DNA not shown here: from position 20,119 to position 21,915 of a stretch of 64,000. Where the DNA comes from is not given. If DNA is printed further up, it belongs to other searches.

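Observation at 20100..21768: ARE-like ABC-F ATPase preceded by a 7-codon leader peptide (MRILSYK), immediately downstream of a tRNA gene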

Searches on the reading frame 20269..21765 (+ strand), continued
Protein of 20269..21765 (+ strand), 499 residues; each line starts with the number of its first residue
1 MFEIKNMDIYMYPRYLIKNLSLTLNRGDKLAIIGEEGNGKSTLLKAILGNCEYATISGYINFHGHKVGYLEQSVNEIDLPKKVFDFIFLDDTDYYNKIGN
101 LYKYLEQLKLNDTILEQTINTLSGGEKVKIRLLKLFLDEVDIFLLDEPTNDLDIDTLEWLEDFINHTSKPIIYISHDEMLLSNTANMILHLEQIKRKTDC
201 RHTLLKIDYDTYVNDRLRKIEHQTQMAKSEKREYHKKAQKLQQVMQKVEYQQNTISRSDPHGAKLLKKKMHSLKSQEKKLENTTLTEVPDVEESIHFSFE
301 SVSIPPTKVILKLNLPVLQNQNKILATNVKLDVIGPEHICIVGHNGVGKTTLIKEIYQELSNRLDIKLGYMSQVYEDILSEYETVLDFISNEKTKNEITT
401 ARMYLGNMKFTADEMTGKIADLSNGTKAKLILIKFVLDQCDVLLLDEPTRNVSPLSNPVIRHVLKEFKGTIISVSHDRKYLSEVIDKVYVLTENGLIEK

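Call 39: get_annotated_region(hit=H2, flank=700)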
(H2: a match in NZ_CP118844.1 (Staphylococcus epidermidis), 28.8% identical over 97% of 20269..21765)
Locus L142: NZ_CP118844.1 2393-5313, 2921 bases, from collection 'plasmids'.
description: Staphylococcus epidermidis strain 7049 plasmid pML7049-2, complete sequence
organism: Staphylococcus epidermidis (NCBI taxid 1282)
taxonomy: Bacteria; Bacillota; Bacilli; Bacillales; Staphylococcaceae; Staphylococcus; Staphylococcus epidermidis
host: -; source: Camelus dromedarius,Bactrial agar plate,Nose; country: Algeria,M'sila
typing (MOB-suite, as given by PLSDB): non-mobilizable; replicon rep_cluster_1215,rep_cluster_2222
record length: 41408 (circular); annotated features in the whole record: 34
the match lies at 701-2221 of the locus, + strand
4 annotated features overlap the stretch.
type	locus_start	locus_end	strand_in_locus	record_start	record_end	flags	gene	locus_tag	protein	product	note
CDS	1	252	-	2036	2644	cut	-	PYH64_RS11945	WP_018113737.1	recombinase family protein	GO:0006310 - DNA recombination [Evidence IEA]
CDS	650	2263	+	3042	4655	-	abc-f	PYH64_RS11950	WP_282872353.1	ribosomal protection-like ABC-F family protein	-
CDS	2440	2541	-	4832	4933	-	-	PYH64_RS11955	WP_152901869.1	type I toxin-antitoxin system Fst family toxin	-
CDS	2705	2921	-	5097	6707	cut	-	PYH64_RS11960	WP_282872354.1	MutS family DNA mismatch repair protein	-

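Call 40: get_annotated_region(hit=H76, flank=700)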
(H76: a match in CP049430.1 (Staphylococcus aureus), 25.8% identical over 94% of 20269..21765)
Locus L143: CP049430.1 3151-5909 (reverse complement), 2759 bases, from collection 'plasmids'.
description: Staphylococcus aureus strain pt258 plasmid pER06881.3A.1, complete sequence
organism: Staphylococcus aureus (NCBI taxid 1280)
taxonomy: Bacteria; Bacillota; Bacilli; Bacillales; Staphylococcaceae; Staphylococcus; Staphylococcus aureus
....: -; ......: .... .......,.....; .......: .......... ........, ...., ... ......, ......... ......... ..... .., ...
typing (MOB-suite, as given by PLSDB): mobilizable; replicon rep_cluster_1017,rep_cluster_1733,rep_cluster_2100
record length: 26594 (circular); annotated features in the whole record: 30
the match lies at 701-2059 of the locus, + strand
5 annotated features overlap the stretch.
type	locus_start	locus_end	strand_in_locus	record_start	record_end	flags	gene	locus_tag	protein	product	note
CDS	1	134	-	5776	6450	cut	-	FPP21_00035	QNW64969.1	IS6 family transposase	-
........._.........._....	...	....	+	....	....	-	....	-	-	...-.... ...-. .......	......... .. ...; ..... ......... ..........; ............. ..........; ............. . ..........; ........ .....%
predicted_resistance_gene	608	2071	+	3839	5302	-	msr(A)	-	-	ABC-F type ribosomal protection protein Msr(A)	predicted by amrfinderplus; class MACROLIDE/STREPTOGRAMIN; identity 99.8%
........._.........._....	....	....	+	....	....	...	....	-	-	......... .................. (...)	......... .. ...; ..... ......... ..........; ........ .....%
predicted_resistance_gene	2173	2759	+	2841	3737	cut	mph(C)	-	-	Mph(C) family macrolide 2'-phosphotransferase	predicted by amrfinderplus; class MACROLIDE; identity 99.67%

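Call 41: get_annotated_region(hit=H86, flank=700)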
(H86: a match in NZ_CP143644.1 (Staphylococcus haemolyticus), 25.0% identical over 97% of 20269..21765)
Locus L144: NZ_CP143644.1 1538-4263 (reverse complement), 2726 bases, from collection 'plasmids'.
description: Staphylococcus haemolyticus strain M62.3 plasmid unnamed3, complete sequence
organism: Staphylococcus haemolyticus (NCBI taxid 1283)
taxonomy: Bacteria; Bacillota; Bacilli; Bacillales; Staphylococcaceae; Staphylococcus; Staphylococcus haemolyticus
host: -; source: Bos taurus,milk; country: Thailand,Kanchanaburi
typing (MOB-suite, as given by PLSDB): mobilizable; replicon rep_cluster_1256; relaxase MOBP
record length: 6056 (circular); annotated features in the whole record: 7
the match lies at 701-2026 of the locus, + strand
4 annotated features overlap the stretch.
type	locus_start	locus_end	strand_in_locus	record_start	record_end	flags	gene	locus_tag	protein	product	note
CDS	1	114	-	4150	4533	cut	mobC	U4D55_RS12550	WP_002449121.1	plasmid mobilization relaxosome protein MobC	-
CDS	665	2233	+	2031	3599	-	-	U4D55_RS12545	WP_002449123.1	ABC-F type ribosomal protection protein Vga(A)-LC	-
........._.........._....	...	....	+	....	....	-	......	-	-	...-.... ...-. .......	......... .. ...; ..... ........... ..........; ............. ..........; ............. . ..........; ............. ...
predicted_resistance_gene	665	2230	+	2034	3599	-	vga(A)-LC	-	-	ABC-F type ribosomal protection protein Vga(A)-LC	predicted by amrfinderplus; class LINCOSAMIDE; identity 100.0%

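Call 42: get_annotated_region(hit=H93, flank=700)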
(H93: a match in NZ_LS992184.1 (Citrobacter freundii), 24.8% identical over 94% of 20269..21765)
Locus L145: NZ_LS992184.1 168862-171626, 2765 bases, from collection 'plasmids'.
description: Citrobacter freundii isolate Citrobacter freundii str. U2785 plasmid 2, complete sequence
organism: Citrobacter freundii (NCBI taxid 546)
taxonomy: Bacteria; Pseudomonadota; Gammaproteobacteria; Enterobacterales; Enterobacteriaceae; Citrobacter; Citrobacter freundii
host: -; source: -; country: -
typing (MOB-suite, as given by PLSDB): conjugative; replicon IncC,IncFIA,IncFIC,rep_cluster_1254; relaxase MOBH,MOBH; mating-pair formation MPF_F
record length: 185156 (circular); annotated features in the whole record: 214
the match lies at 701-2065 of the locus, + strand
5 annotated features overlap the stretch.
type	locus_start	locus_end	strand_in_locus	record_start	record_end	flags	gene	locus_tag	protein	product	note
CDS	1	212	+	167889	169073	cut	-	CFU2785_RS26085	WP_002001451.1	IS4-like element ISEc29 family transposase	GO:0006313 - DNA transposition [Evidence IEA]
predicted_resistance_gene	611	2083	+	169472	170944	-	msr(E)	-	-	ABC-F type ribosomal protection protein Msr(E)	predicted by amrfinderplus; class MACROLIDE/STREPTOGRAMIN; identity 99.8%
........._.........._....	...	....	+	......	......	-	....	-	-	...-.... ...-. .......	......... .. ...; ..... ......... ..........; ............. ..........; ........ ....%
CDS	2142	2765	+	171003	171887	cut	-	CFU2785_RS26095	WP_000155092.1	Mph(E) family macrolide 2'-phosphotransferase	-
predicted_resistance_gene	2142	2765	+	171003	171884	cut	mph(E)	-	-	Mph(E) family macrolide 2'-phosphotransferase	predicted by amrfinderplus; class MACROLIDE; identity 100.0%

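Call 43: get_annotated_region(hit=H119, flank=700)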
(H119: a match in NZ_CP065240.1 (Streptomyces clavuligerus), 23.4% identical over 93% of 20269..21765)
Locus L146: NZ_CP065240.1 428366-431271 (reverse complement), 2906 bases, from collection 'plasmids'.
description: Streptomyces clavuligerus strain F1D26 plasmid pF1D26A, complete sequence
organism: Streptomyces clavuligerus (NCBI taxid 1901)
taxonomy: Bacteria; Actinomycetota; Actinomycetes; Kitasatosporales; Streptomycetaceae; Streptomyces; Streptomyces clavuligerus
host: -; source: cell culture; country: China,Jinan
typing (MOB-suite, as given by PLSDB): non-mobilizable; replicon rep_cluster_12,rep_cluster_1879,rep_cluster_1910,rep_cluster_1922,rep_cluster_40
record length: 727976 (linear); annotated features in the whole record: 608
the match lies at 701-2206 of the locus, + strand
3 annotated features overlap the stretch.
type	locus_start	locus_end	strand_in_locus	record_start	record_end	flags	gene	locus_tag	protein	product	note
CDS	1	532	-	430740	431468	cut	-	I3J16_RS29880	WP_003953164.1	TetR/AcrR family transcriptional regulator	GO:0006355 - regulation of DNA-templated transcription [Evidence IEA]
CDS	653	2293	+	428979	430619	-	-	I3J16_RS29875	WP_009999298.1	ribosomal protection-like ABC-F family protein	-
CDS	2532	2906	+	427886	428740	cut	-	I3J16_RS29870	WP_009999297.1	hypothetical protein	-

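Call 44: get_annotated_region(hit=H68, flank=700)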
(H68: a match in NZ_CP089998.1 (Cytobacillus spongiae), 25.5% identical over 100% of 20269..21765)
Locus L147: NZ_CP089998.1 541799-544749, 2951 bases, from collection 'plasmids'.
description: Cytobacillus spongiae strain CY-G plasmid unnamed, complete sequence
organism: Cytobacillus spongiae (NCBI taxid 2901381)
taxonomy: Bacteria; Bacillota; Bacilli; Bacillales; Bacillaceae; Cytobacillus; Cytobacillus spongiae
host: -; source: sponge,Pure culture; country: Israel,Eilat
typing (MOB-suite, as given by PLSDB): non-mobilizable
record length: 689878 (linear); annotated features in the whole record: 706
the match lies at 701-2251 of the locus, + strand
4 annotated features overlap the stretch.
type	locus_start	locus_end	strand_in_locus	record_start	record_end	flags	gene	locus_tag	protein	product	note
CDS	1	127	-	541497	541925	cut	-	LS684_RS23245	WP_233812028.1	DUF4395 domain-containing protein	-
CDS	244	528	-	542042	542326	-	-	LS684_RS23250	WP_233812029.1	DUF1232 domain-containing protein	-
CDS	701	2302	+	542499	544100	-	-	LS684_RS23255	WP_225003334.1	ATP-binding cassette domain-containing protein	-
CDS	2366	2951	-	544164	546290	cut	recQ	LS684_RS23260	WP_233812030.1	DNA helicase RecQ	GO:0006310 - DNA recombination [Evidence IEA]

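Call 53: find_homologous_proteins(query=L068:3001-4518:+, max_evalue=1e-30)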
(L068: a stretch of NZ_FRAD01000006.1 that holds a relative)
Query L068:3001-4518:+ (506 aa): 7992 proteins with E <= 1e-30 among 8000 candidates; the best 120 are listed.
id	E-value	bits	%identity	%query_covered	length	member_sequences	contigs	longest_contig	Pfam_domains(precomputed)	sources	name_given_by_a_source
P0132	0.0e+0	1125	100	100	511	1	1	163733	PF13173.13,PF01926.30,PF03266.22,PF08477.20,PF00006.32,PF13555.13,PF00004.36,PF13401.13,PF03193.23,PF13304.13,PF13191.13,PF01935.24,PF00005.34,PF05729.19,PF02367.24,PF13521.13,PF25199.2,PF20720.4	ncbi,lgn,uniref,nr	ncbi:ATPase components of ABC transporters with duplicated ATPase domains [Hathewaya proteolytica DS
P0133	5.3e-264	895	80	100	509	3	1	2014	PF01935.24,PF00005.34,PF05729.19,PF13555.13,PF00004.36,PF13401.13,PF25199.2,PF13304.13,PF20720.4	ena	-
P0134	9.6e-244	828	71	100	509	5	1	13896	PF13173.13,PF01926.30,PF08477.20,PF13555.13,PF13401.13,PF13304.13,PF13479.13,PF00005.34,PF05729.19,PF02367.24,PF00910.29,PF25199.2,PF20720.4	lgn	-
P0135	5.7e-216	736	64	100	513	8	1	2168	PF00005.34,PF05729.19,PF13555.13,PF13401.13,PF25199.2,PF13304.13,PF20720.4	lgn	-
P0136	5.7e-216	736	64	100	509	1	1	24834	PF13173.13,PF00005.34,PF05729.19,PF13555.13,PF13401.13,PF25199.2,PF13304.13,PF20720.4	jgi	-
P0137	1.2e-215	735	64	100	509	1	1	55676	PF13173.13,PF00005.34,PF05729.19,PF13555.13,PF13401.13,PF02463.26,PF25199.2,PF13304.13,PF20720.4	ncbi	-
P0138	4.3e-215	733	65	100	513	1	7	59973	PF13173.13,PF13555.13,PF00004.36,PF13401.13,PF01637.25,PF13304.13,PF00931.29,PF13191.13,PF00005.34,PF13175.13,PF05729.19,PF13521.13,PF00910.29,PF02463.26,PF25199.2,PF20720.4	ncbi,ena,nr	ncbi:MAG: ABC-F family ATP-binding cassette domain-containing protein [Lachnospiraceae bacterium]|nr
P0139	6.2e-215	733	63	100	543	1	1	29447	PF00005.34,PF05729.19,PF13521.13,PF13555.13,PF13401.13,PF25199.2,PF13304.13,PF13191.13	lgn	-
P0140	1.3e-213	728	63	100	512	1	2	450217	PF13173.13,PF08477.20,PF00006.32,PF13555.13,PF13401.13,PF13304.13,PF00005.34,PF13175.13,PF13476.13,PF05729.19,PF02367.24,PF13521.13,PF25199.2,PF20720.4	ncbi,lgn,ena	-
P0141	1.4e-213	728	65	100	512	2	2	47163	PF13173.13,PF01926.30,PF08477.20,PF00006.32,PF13555.13,PF13401.13,PF03193.23,PF01637.25,PF13304.13,PF13191.13,PF00005.34,PF05729.19,PF13521.13,PF00910.29,PF25199.2,PF20720.4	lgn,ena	-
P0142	1.6e-213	728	64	100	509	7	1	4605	PF13173.13,PF00005.34,PF05729.19,PF13555.13,PF13401.13,PF25199.2,PF13304.13,PF20720.4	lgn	-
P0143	4.5e-213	727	65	100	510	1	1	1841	PF03266.22,PF00005.34,PF08477.20,PF05729.19,PF13521.13,PF13555.13,PF13401.13,PF25199.2,PF13304.13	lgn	-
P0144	7.0e-213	726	65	100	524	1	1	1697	PF00005.34,PF05729.19,PF13555.13,PF13401.13,PF02463.26,PF25199.2,PF13304.13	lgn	-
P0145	8.6e-213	726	66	100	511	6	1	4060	PF13173.13,PF13555.13,PF13401.13,PF01637.25,PF13304.13,PF13191.13,PF01935.24,PF00005.34,PF05729.19,PF02367.24,PF13521.13,PF02463.26,PF25199.2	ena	-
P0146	1.5e-212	725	63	100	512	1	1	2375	PF13173.13,PF03266.22,PF00005.34,PF05729.19,PF02367.24,PF13555.13,PF13401.13,PF01637.25,PF25199.2,PF13304.13,PF20720.4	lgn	-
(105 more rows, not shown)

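Call 58: predict_structure(alignment_id=A1)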
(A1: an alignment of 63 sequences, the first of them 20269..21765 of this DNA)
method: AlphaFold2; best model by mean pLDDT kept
length: 499 residues; sequences in the alignment: 63
mean_pLDDT: 90.1   pTM: 0.83
mean pLDDT of the five models: 90.1, 89.2, 87.7, 86.8, 86.1
residues with pLDDT >= 90: 323; 70-90: 166; 50-70: 10; < 50: 0
segments of 3 or more residues with pLDDT < 50: none
pLDDT, mean of each block of 10 residues (from residue 1): 94 91 95 89 92 91 93 91 95 93 92 93 92 94 93 93 95 93 96 84 95 88 83 85 85 76 83 82 70 73 92 94 90 97 92 95 95 92 90 79 86 89 91 93 94 86 95 95 96 94
secondary structure, 60 per line:
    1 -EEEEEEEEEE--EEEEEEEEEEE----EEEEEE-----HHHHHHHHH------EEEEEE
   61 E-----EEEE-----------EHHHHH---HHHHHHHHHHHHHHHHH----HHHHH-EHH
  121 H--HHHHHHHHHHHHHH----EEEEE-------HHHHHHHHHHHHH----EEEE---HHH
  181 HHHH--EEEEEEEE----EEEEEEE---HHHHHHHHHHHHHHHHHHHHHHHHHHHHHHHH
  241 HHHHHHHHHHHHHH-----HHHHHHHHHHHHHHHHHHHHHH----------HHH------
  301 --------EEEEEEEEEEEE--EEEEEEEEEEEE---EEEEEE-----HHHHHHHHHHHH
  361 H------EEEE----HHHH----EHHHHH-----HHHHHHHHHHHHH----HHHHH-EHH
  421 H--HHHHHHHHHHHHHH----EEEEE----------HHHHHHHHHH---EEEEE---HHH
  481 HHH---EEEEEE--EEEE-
elements in order: E2-11 E14-24 E29-34 H40-48 E55-61 E67-70 H83-87 H91-107 H112-116 H124-137 E142-146 H154-166 E171-174 H178-184 E187-194 E199-205 H209-254 H260-281 E309-320 E323-334 E338-343 H349-361 E368-371 H376-379 H385-389 H395-407 H412-416 H424-437 E442-446 H457-466 E470-474 H478-483 E487-492 E495-498
